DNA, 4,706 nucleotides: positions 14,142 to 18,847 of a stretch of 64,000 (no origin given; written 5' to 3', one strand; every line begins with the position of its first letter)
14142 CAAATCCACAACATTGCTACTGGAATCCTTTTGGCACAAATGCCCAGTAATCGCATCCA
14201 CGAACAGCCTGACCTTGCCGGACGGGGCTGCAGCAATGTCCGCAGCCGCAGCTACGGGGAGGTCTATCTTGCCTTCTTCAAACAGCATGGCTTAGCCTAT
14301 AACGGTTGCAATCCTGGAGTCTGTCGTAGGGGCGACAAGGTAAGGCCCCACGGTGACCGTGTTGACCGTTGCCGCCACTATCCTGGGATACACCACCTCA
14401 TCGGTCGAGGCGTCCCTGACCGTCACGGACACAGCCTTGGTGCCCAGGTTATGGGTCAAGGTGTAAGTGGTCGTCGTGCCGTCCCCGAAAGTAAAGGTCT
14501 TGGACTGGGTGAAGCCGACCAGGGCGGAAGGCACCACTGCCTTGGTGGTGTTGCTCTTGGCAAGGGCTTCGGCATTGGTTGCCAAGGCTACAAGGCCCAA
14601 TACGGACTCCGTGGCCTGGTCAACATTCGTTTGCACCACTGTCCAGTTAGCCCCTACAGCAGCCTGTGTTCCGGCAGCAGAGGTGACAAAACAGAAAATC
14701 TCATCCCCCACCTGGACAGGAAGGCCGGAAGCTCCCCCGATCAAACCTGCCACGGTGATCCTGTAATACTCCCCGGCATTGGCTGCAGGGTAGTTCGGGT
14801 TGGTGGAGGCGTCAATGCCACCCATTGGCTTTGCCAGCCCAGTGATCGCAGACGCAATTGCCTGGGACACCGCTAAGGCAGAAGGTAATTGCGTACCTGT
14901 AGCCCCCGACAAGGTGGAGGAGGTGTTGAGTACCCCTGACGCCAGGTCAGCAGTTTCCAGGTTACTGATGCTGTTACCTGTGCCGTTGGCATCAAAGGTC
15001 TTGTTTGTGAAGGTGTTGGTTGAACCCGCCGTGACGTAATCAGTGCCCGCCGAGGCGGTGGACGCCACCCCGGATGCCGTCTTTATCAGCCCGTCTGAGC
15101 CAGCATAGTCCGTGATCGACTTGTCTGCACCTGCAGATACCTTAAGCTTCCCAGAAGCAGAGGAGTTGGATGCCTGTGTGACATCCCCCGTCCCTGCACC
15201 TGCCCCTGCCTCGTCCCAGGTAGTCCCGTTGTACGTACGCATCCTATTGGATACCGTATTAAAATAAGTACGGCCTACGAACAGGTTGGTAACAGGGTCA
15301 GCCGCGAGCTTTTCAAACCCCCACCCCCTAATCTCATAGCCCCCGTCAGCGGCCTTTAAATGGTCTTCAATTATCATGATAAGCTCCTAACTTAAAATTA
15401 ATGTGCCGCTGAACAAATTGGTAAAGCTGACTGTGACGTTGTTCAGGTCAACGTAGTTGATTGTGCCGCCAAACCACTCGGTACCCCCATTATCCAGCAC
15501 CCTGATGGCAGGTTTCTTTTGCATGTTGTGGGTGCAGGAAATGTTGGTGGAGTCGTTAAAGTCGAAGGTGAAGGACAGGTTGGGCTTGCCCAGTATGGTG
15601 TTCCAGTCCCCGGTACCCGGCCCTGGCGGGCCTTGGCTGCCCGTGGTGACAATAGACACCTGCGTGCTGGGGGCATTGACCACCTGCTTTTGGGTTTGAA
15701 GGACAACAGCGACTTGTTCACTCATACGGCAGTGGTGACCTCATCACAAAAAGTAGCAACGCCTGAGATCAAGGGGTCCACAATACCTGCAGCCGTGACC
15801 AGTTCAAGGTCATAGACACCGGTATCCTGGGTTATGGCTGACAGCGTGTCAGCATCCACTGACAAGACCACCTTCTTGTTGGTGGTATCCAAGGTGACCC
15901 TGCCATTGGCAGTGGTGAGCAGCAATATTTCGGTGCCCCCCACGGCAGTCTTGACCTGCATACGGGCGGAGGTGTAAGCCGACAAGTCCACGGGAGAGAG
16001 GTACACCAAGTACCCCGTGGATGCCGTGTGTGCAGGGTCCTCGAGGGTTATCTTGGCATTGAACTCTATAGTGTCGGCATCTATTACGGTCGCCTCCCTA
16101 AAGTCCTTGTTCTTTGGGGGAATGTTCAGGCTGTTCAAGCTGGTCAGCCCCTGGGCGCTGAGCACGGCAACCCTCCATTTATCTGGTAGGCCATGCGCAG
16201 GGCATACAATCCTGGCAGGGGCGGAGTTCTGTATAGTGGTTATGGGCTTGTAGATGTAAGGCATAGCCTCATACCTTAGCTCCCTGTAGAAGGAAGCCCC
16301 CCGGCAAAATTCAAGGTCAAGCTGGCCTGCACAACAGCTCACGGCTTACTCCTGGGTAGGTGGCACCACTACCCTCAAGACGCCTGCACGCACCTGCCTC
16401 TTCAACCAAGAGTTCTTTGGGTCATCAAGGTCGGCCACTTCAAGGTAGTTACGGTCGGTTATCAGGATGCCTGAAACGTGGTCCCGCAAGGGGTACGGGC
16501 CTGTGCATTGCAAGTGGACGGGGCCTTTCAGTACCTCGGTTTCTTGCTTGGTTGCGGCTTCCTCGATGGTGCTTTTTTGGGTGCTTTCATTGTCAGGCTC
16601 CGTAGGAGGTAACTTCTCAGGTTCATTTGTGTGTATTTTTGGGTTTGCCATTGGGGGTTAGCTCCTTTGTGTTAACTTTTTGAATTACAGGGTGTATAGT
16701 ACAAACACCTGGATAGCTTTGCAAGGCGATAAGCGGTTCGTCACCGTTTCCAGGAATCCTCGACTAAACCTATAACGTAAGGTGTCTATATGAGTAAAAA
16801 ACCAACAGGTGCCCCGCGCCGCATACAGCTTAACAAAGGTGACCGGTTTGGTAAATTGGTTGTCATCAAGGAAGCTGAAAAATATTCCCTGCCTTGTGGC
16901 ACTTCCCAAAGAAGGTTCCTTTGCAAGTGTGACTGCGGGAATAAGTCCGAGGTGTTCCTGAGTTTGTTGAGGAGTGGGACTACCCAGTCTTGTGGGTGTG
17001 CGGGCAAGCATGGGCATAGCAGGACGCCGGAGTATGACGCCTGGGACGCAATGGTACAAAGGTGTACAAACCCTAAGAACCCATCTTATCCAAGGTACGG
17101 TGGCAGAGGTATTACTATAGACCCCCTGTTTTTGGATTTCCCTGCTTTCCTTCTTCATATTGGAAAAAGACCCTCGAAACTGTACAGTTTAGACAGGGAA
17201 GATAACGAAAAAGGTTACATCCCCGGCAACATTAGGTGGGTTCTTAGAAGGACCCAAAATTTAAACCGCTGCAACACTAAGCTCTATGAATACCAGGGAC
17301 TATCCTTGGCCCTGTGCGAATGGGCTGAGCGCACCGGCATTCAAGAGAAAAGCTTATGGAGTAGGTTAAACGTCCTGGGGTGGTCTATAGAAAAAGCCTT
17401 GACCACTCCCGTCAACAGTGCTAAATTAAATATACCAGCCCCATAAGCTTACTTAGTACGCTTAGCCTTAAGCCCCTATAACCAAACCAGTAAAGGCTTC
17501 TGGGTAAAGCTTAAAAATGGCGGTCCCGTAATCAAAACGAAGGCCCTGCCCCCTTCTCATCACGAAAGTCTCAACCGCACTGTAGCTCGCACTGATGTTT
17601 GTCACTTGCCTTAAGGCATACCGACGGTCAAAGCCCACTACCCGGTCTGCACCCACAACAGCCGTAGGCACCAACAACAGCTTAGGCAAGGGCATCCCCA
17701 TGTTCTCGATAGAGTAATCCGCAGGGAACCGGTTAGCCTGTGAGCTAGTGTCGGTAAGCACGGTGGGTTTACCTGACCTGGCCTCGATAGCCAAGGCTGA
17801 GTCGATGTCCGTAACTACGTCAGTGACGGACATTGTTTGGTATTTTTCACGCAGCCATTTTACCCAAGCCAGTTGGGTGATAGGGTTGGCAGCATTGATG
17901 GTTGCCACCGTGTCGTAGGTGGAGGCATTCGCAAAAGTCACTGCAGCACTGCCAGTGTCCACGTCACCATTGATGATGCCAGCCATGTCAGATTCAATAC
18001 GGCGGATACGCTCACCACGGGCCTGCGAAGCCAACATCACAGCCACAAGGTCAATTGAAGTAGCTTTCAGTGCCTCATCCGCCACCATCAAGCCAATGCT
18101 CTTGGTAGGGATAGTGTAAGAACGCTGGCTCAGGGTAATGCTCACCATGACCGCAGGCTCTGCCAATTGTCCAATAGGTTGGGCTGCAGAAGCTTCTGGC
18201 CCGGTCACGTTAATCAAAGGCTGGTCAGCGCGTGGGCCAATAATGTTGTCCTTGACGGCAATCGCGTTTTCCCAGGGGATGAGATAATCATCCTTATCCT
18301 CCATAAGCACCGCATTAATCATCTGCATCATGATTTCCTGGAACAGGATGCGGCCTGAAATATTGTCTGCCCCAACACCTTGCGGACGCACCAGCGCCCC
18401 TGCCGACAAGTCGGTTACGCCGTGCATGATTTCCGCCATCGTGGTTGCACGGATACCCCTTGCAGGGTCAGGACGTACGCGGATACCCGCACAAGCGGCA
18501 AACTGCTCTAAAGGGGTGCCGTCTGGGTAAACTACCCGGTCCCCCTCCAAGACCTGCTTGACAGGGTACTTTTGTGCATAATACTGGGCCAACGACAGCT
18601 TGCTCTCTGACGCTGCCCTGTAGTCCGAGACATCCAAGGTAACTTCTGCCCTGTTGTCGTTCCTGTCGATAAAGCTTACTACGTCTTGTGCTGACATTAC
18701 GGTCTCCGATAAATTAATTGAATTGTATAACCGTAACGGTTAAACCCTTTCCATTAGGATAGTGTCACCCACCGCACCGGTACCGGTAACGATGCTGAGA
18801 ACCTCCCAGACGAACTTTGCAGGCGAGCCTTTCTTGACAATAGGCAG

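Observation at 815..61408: Genome-wide 12-bp dyad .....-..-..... (at least 21 copies), mostly locked 12-16 nt upstream of start codons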

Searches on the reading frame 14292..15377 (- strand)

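Call 9: search_protein_families(library=phrogs, proteins=[window:14292-15377:-])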
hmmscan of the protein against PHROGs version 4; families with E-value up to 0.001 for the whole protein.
window:14292-15377:- (361 aa): 3 families
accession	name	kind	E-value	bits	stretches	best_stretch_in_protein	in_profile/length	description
phrog_8309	-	unknown function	6.1e-12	46.3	1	24-343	22-295/312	-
phrog_16122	-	head and packaging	4.3e-08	33.6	1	264-343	425-507/526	virion structural protein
phrog_2647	-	head and packaging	5.2e-07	30.1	1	224-349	199-325/336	head decoration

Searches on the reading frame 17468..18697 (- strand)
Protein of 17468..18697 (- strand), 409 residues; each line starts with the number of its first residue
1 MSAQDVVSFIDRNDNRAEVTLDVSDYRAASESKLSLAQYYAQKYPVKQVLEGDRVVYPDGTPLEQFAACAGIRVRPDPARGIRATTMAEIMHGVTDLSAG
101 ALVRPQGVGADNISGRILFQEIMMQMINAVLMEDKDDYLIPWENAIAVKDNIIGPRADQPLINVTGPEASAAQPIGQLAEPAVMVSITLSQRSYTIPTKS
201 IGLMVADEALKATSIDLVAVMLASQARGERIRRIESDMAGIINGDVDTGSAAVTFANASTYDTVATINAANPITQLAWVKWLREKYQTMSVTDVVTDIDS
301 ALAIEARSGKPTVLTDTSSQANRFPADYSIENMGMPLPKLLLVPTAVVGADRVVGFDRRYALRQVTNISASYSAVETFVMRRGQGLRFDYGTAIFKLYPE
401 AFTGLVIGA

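Call 9: search_protein_families(library=phrogs, proteins=[window:17468-18697:-])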
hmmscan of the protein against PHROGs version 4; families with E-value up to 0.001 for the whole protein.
window:17468-18697:- (409 aa): 1 family
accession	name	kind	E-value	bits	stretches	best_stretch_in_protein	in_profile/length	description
phrog_3922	-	head and packaging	4.3e-52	178.6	1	17-405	10-357/362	major head protein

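Call 13: find_related_loci(query=window:17468-18697:-, collection=viral_contigs, flank=10000)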
Query window:17468-18697:- (409 aa) in viral_contigs; peptide patterns used: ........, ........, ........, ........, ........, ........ (x = any residue, [..] = any of these).
11 stretches matched a pattern, but none encodes a relative of the query by tblastn (E <= 1e-3).

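Call 15: find_encoding_contigs(protein=window:17468-18697:-, flank=10000, max_places=6)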
Protein window:17468-18697:- (409 aa): 2 contigs read that carry it; 2 places shown.
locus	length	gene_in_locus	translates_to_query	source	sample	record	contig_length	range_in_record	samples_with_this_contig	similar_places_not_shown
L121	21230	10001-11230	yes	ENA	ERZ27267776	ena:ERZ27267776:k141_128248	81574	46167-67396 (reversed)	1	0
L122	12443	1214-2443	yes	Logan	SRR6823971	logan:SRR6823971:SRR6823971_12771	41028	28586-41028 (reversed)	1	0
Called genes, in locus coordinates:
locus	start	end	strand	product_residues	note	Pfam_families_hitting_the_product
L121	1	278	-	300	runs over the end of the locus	-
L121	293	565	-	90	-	-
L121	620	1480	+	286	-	PF21448:DNMK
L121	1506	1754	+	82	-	-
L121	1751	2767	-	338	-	PF09362:DUF1996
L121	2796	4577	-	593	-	PF05876:GpA_ATPase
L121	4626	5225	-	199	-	-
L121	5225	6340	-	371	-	PF13385:Laminin_G_3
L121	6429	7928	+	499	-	-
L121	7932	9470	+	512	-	PF01343:Peptidase_S49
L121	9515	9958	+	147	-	-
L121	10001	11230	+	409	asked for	-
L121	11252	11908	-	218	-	-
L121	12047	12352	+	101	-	-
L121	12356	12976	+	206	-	-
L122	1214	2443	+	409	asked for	-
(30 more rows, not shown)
